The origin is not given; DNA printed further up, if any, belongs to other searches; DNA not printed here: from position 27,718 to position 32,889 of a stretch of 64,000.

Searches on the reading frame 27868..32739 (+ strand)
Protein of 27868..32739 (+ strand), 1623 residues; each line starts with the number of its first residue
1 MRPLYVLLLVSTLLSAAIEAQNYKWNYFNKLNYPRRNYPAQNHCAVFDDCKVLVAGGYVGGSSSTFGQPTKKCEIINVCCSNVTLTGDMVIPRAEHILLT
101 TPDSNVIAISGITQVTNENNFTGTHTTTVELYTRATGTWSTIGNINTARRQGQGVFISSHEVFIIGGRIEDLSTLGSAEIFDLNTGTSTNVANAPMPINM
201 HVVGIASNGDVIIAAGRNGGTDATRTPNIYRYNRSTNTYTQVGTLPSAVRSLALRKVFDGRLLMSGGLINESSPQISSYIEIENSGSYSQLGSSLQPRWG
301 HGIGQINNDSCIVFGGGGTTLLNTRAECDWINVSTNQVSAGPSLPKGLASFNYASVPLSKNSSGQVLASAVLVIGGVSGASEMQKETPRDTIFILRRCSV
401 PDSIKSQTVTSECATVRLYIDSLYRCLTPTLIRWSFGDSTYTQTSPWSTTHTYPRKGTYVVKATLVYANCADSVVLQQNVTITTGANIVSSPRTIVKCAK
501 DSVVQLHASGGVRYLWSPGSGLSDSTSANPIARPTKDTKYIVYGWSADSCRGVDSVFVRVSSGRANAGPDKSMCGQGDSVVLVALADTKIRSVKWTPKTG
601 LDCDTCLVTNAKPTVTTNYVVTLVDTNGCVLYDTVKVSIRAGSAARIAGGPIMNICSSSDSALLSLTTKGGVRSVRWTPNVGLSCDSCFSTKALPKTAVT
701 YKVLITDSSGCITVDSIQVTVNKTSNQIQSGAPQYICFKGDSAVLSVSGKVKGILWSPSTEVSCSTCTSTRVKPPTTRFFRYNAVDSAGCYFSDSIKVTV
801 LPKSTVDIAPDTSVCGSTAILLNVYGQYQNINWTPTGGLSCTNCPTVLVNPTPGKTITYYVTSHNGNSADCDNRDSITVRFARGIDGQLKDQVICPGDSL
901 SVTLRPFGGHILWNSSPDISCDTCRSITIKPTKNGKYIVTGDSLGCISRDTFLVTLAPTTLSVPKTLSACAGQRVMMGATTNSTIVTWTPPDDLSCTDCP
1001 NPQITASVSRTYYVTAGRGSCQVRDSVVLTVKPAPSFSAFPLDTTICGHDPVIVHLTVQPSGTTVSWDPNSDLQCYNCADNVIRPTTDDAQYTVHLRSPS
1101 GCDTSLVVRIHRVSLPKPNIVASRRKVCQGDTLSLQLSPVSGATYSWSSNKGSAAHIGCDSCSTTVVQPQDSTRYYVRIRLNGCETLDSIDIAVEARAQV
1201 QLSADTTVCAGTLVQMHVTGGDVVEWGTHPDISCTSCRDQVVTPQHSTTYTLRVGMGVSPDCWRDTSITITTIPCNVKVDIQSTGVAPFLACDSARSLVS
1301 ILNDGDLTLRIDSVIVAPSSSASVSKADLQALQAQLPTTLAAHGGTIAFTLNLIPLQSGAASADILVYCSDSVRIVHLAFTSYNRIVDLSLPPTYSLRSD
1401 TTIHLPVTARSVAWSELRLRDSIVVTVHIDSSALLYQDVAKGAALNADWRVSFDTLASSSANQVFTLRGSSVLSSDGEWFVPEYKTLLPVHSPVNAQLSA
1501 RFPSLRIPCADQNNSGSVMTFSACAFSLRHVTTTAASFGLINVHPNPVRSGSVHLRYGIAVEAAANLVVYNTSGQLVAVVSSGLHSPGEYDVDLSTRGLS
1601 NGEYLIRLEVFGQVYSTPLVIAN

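Call 73: search_protein_families(library=pfam, proteins=[window:27868-32739:+], max_evalue=0.001)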
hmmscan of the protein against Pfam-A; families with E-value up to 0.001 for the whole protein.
window:27868-32739:+ (1623 aa): 9 families
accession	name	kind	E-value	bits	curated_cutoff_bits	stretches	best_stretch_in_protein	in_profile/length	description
PF13418.12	Kelch_4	-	4.3e-15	55.8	21.6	1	148-195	1-48/49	Galactose oxidase, central domain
PF24681.1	Kelch_KLHDC2_KLHL20_DRC7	-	3e-11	43.5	50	2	159-338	8-194/221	KLHDC2/KLHL20/DRC7 Kelch-repeats domain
PF13415.12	Kelch_3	-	1.6e-09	38.1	22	0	219-251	8-42/48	Galactose oxidase, central domain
PF01344.31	Kelch_1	-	2.8e-09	36.8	20.1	0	206-246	9-46/46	Kelch motif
PF13964.12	Kelch_6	-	3e-09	37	25.3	0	205-246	8-47/50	Kelch motif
PF19081.6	Ig_7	-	4e-07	30.7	27.3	1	1118-1193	3-79/84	Ig-like domain CHU_C associated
PF24981.1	Beta-prop_ATRN-LZTR1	-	1.3e-05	25.1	50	0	121-321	9-224/289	Attractin/LZTR1 beta-propeller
PF00801.26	PKD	-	1.5e-05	25.4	23.5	1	428-464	28-64/80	PKD domain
PF18911.6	PKD_4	-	0.00022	21.6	27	1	428-464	33-67/85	PKD domain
